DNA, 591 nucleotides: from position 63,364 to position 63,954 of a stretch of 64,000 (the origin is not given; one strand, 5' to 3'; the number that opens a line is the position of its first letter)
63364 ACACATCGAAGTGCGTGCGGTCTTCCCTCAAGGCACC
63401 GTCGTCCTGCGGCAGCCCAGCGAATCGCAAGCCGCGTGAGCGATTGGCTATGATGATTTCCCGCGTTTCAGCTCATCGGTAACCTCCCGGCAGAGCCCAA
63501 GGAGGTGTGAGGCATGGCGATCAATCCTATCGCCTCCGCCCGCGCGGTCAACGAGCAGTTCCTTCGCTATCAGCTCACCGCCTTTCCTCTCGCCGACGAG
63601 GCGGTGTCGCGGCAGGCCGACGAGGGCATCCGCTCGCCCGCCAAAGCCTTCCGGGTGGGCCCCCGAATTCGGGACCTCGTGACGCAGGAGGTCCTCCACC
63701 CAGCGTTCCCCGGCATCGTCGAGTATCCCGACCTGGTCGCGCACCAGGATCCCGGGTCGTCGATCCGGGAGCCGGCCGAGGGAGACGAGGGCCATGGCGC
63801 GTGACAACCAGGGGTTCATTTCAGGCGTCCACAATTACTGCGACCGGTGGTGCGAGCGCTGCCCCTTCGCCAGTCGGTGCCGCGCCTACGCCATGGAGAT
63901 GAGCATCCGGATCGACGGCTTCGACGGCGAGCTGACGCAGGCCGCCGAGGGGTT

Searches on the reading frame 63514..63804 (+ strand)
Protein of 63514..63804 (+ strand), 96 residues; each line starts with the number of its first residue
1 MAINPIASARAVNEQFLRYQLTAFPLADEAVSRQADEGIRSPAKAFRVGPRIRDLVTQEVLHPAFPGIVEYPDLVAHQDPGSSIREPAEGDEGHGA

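Call 63: find_encoding_contigs(protein=window:63514-63804:+, flank=10000, max_places=4)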
Protein window:63514-63804:+ (96 aa): 1 contig read that carries it; 1 place shown.
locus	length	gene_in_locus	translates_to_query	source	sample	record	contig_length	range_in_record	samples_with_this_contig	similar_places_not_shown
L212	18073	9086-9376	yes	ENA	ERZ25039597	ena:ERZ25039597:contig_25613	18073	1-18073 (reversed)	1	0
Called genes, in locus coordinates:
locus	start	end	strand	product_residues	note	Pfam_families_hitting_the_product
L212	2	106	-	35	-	?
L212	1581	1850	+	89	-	PF13391:HNH_2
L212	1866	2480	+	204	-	PF12643:MazG-like (faint)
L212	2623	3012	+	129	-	-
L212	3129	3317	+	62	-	-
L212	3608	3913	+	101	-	-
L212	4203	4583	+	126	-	-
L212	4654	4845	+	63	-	-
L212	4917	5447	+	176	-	-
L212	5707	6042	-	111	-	PF13560:HTH_31 (weak)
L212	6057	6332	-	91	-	PF05015:HigB-like_toxin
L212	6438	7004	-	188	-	-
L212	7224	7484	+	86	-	PF03683:UPF0175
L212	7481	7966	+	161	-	PF11848:DUF3368, PF20698:PIN-TPR-GreABC (faint)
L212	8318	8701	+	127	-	PF05973:Gp49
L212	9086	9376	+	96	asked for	-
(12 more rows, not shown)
